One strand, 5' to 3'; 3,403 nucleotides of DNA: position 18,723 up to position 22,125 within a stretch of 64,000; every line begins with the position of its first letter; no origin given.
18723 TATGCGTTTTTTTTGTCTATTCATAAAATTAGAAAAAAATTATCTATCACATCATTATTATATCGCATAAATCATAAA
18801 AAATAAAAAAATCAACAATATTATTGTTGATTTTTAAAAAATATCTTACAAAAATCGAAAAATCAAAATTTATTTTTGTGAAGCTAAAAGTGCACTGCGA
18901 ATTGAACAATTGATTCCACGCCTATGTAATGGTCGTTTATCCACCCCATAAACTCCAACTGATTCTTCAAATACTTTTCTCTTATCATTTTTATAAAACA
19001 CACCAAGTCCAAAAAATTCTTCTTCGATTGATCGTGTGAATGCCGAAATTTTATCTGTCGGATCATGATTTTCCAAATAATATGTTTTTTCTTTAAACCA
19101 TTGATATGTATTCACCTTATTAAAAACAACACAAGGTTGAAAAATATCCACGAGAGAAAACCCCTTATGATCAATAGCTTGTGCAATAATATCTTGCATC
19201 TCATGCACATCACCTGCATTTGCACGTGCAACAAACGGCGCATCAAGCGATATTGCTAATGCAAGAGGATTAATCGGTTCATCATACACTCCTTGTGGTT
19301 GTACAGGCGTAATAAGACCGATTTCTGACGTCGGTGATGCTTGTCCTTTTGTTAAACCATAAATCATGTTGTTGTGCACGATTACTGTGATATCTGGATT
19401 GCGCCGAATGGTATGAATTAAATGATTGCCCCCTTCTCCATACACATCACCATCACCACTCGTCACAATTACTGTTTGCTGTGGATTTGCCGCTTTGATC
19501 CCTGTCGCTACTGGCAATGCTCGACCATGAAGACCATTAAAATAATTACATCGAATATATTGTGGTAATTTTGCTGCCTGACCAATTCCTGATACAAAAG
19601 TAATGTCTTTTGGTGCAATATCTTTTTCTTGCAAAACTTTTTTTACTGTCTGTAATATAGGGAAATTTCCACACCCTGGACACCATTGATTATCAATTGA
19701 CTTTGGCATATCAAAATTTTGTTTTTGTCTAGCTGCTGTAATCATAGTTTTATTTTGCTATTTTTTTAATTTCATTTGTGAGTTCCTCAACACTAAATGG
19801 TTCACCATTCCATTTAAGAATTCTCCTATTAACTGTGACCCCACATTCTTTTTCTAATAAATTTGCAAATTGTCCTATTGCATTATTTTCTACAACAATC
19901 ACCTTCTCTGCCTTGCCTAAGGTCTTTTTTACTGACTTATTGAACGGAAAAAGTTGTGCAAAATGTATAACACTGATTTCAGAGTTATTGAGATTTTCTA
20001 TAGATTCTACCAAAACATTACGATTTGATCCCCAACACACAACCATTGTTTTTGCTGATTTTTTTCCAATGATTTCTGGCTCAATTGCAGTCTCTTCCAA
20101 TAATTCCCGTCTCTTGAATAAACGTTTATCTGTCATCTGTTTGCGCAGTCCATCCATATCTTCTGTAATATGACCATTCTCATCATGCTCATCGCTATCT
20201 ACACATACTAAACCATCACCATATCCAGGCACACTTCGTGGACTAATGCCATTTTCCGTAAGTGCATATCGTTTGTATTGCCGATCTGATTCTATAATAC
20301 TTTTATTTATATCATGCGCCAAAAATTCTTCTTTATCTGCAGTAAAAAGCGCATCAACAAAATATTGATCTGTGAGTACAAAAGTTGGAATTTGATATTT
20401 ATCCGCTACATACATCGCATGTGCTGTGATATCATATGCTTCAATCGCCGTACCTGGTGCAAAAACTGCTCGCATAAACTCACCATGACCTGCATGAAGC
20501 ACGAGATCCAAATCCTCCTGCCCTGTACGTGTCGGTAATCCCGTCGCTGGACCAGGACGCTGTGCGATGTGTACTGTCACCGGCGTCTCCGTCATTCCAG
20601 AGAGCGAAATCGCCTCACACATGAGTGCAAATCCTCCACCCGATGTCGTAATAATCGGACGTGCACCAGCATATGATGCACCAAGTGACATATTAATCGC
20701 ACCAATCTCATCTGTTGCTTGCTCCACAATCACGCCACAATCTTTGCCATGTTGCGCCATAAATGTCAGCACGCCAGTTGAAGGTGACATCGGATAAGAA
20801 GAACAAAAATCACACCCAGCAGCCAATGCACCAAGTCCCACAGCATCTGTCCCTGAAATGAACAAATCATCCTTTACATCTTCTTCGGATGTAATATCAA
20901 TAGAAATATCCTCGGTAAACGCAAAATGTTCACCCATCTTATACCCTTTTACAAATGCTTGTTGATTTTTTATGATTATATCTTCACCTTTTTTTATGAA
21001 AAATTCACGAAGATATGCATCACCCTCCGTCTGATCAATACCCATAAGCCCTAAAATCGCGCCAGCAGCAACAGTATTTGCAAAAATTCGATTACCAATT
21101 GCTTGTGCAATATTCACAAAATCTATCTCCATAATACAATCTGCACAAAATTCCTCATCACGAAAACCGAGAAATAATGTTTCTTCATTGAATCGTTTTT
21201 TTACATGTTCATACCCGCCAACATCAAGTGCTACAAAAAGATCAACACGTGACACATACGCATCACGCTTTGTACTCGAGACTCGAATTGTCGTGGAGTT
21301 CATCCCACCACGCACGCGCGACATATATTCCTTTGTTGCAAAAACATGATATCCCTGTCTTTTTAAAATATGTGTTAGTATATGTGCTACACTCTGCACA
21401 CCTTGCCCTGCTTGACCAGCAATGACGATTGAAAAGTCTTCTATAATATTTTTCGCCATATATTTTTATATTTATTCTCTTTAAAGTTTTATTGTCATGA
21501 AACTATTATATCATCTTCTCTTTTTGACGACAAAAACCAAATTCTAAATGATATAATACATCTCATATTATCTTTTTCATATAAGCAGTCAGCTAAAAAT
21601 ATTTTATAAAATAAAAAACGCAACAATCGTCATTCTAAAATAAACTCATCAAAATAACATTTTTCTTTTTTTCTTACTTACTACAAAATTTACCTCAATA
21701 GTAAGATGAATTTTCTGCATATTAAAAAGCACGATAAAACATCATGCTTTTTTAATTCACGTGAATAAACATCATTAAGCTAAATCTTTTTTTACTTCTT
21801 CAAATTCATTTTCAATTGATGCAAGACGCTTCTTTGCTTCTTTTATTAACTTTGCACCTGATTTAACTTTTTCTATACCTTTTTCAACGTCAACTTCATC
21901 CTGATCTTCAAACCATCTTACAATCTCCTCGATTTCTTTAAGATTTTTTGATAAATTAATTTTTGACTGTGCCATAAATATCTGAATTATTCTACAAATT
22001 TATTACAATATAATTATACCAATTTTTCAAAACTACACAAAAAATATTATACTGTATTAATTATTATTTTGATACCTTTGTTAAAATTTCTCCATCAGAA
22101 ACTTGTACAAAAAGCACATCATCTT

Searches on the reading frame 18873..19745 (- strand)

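Call 9: search_protein_families(library=pfam, proteins=[window:18873-19745:-], max_evalue=0.001)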
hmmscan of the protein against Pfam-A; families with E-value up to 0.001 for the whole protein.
window:18873-19745:- (291 aa): 2 families
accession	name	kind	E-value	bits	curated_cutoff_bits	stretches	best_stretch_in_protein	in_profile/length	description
PF02775.26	TPP_enzyme_C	-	1.1e-31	110.1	21.9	1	58-201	16-151/151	Thiamine pyrophosphate enzyme, C-terminal TPP binding domain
PF12367.13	PFO_beta_C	-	6.1e-21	74.7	24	1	205-266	1-64/66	Pyruvate ferredoxin oxidoreductase beta subunit C terminal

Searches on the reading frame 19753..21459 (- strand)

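Call 9: search_protein_families(library=pfam, proteins=[window:19753-21459:-], max_evalue=0.001)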
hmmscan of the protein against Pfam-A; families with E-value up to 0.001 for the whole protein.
window:19753-21459:- (569 aa): 2 families
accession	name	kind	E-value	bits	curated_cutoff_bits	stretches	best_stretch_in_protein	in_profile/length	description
PF01855.24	POR_N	-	1.6e-49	169.2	27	1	210-440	2-227/231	Pyruvate flavodoxin/ferredoxin oxidoreductase, thiamine diP-bdg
PF01558.24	POR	-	2e-26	93.6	27.4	1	17-173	1-172/173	Pyruvate ferredoxin/flavodoxin oxidoreductase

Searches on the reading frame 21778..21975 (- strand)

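Call 9: search_protein_families(library=pfam, proteins=[window:21778-21975:-], max_evalue=0.001)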
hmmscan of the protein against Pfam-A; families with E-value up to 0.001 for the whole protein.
window:21778-21975:- (66 aa): 1 family
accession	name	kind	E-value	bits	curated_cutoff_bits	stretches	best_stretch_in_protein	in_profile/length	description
PF02609.21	Exonuc_VII_S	-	2.3e-07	31.2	24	1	11-59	4-51/52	Exonuclease VII small subunit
